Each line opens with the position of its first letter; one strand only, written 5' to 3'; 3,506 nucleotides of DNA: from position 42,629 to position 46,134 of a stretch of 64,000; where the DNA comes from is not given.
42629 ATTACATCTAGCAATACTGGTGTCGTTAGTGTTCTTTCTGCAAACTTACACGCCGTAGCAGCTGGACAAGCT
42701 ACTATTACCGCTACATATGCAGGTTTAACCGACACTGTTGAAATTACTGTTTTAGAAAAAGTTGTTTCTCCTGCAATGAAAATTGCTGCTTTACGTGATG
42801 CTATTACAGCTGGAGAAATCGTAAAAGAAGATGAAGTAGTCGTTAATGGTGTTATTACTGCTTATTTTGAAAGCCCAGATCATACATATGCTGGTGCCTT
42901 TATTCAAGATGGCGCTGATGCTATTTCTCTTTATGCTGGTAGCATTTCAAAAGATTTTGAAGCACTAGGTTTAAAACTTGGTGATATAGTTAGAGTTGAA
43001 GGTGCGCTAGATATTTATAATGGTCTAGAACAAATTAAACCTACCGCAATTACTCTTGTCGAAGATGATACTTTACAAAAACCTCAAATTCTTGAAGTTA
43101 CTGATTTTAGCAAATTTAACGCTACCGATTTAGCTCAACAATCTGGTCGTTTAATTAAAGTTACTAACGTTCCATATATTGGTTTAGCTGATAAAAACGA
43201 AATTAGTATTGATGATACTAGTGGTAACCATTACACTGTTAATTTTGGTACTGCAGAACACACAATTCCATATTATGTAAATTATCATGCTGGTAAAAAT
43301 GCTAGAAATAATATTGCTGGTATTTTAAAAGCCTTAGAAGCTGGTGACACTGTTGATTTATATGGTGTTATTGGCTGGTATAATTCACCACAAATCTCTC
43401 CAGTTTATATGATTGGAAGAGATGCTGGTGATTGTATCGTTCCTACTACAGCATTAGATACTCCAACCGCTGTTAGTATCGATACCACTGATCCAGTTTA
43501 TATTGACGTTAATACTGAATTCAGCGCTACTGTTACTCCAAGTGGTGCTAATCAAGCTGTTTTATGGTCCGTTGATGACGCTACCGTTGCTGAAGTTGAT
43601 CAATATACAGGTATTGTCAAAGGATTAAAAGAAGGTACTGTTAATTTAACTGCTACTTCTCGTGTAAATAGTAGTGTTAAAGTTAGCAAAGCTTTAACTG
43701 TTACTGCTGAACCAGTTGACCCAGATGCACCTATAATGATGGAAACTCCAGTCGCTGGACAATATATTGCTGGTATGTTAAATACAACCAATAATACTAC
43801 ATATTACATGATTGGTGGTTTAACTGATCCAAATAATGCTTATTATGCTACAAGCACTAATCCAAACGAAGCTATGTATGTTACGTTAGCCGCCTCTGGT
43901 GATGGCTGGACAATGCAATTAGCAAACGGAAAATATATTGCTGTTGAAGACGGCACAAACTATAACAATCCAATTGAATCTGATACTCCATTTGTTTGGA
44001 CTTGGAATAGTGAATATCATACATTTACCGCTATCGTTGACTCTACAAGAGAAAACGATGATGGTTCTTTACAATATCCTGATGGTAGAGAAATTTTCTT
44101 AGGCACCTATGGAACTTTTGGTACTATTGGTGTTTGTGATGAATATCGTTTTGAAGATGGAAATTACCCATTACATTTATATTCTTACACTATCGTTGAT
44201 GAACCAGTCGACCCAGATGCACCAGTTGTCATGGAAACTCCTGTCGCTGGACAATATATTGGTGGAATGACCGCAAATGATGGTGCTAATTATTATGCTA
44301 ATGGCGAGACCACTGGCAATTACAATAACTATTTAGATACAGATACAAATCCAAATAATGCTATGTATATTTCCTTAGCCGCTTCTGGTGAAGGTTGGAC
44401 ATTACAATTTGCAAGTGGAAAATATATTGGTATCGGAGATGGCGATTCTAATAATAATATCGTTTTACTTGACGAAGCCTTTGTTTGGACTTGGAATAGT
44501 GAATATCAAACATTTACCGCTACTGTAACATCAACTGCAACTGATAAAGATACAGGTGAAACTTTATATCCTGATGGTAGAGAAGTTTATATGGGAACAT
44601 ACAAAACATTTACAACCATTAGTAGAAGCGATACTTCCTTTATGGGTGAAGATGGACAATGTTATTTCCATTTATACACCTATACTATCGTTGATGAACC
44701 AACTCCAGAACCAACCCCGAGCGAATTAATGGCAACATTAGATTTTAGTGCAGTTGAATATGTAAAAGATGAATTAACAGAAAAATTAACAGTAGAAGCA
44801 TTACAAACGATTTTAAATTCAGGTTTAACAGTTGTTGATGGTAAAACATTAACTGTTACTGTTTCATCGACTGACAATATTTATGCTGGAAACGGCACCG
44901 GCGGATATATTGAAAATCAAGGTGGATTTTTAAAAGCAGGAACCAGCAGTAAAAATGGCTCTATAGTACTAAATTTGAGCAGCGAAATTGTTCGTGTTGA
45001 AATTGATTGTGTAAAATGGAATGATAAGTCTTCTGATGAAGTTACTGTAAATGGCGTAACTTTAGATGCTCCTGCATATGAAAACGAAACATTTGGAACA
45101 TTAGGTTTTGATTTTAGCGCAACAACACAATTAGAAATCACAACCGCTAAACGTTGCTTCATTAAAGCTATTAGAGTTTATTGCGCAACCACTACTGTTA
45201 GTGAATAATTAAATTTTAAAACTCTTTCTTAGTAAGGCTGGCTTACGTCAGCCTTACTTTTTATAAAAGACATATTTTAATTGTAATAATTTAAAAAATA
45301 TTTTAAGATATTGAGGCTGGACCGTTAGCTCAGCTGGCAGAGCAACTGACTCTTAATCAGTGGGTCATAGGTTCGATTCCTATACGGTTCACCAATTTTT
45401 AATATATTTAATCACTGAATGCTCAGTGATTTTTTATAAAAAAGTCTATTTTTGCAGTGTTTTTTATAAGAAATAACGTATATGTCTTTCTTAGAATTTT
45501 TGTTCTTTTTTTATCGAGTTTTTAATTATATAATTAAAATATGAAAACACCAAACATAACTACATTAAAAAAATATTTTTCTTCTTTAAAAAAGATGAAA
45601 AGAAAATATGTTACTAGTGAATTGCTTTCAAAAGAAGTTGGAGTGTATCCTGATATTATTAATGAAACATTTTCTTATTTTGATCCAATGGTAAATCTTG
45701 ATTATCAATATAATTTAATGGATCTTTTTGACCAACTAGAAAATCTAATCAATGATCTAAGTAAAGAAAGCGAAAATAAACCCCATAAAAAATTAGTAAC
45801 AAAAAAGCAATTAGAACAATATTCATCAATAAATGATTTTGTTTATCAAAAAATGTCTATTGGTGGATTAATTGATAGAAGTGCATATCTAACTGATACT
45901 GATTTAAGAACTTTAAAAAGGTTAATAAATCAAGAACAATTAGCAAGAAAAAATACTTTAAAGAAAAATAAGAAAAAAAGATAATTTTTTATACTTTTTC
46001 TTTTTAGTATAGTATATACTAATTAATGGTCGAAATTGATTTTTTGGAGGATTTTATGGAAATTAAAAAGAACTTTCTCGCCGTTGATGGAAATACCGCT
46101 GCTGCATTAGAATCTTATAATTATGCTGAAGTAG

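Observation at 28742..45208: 16-kb surface nucleic-acid capture, digestion and import locus built around a mycoplasma-style ABC importer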

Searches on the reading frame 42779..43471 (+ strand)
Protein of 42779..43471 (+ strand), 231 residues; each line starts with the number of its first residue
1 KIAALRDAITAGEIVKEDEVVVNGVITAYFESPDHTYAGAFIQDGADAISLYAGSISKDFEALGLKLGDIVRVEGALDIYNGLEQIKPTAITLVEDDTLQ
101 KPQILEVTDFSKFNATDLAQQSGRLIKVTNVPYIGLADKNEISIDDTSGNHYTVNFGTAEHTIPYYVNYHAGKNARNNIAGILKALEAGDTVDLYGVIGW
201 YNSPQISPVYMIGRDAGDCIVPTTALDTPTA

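Call 76: search_protein_families(library=pfam, proteins=[window:42779-43471:+], max_evalue=1)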
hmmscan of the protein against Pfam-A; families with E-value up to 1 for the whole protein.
window:42779-43471:+ (231 aa): 3 families
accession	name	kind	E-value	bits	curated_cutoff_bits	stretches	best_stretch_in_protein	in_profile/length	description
PF01336.31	tRNA_anti-codon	-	0.00028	21.2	27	1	39-92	19-73/75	OB-fold nucleic acid binding domain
PF09320.16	DUF1977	-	0.12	13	23.4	1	141-175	11-45/108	Domain of unknown function (DUF1977)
PF00155.27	Aminotran_1_2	-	0.21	11.2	19.7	1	40-154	203-307/361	Aminotransferase class I and II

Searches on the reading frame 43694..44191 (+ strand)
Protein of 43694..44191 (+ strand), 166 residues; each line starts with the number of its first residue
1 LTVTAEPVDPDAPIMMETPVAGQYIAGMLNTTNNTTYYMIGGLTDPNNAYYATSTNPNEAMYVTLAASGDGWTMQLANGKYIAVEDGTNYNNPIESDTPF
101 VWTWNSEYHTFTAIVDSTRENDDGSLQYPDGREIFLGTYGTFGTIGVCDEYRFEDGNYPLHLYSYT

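Call 76: search_protein_families(library=pfam, proteins=[window:43694-44191:+], max_evalue=1)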
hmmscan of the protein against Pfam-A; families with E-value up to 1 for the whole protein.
window:43694-44191:+ (166 aa): 1 family
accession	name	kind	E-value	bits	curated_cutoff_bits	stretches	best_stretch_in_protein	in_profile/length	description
PF16378.10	DUF4988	-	0.11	12.7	30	1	58-93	34-73/183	Domain of unknown function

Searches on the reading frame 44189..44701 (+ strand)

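Call 76: search_protein_families(library=pfam, proteins=[window:44189-44701:+], max_evalue=1)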
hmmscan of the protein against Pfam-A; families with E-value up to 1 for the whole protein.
window:44189-44701:+ (171 aa): 1 family
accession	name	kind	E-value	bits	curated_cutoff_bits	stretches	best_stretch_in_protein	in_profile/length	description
PF22925.3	TS_C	-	0.077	13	27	1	99-127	15-43/202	Trans-sialidase, C-terminal domain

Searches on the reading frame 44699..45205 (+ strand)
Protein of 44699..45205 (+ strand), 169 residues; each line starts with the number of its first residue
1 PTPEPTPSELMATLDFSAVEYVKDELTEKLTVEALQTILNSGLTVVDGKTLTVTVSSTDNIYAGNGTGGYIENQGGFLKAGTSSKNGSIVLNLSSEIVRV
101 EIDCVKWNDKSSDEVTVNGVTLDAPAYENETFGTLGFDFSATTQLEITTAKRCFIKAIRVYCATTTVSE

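Call 76: search_protein_families(library=pfam, proteins=[window:44699-45205:+], max_evalue=1)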
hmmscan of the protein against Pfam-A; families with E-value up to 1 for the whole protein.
window:44699-45205:+ (169 aa): 1 family
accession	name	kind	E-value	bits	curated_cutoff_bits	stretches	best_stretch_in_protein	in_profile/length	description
PF17219.8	YAF2_RYBP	-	0.54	10.3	22.4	1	112-121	14-23/33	Yaf2/RYBP C-terminal binding motif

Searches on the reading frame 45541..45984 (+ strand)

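Call 9: search_protein_families(library=pfam, proteins=[window:45541-45984:+], max_evalue=0.001)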
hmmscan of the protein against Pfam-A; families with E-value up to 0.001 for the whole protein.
window:45541-45984:+ (147 aa): 0 families

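Call 79: search_protein_families(library=ncbifam, proteins=[window:45541-45981:+], max_evalue=1)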
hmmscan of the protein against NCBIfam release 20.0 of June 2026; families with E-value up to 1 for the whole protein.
window:45541-45981:+ (147 aa): 6 families
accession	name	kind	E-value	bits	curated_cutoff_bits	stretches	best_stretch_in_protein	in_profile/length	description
NF003996.0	PRK05472.2-5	equivalog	7e-08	32.6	138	1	4-71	5-73/209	redox-sensing transcriptional repressor Rex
NF003989.0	PRK05472.1-3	equivalog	0.00023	21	177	1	11-72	21-82/215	redox-sensing transcriptional repressor Rex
NF003995.0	PRK05472.2-4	subfamily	0.0043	16.6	126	1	5-71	10-79/213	redox-sensing transcriptional repressor Rex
NF003990.0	PRK05472.1-4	equivalog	0.012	15.2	233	1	9-70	15-79/214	redox-sensing transcriptional repressor Rex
NF045592.1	bili_reduct_N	equivalog_domain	0.018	14.2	425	1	70-139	48-114/363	bilirubin reductase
NF003993.0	PRK05472.2-2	equivalog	0.049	13.2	217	1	7-69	12-77/212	redox-sensing transcriptional repressor Rex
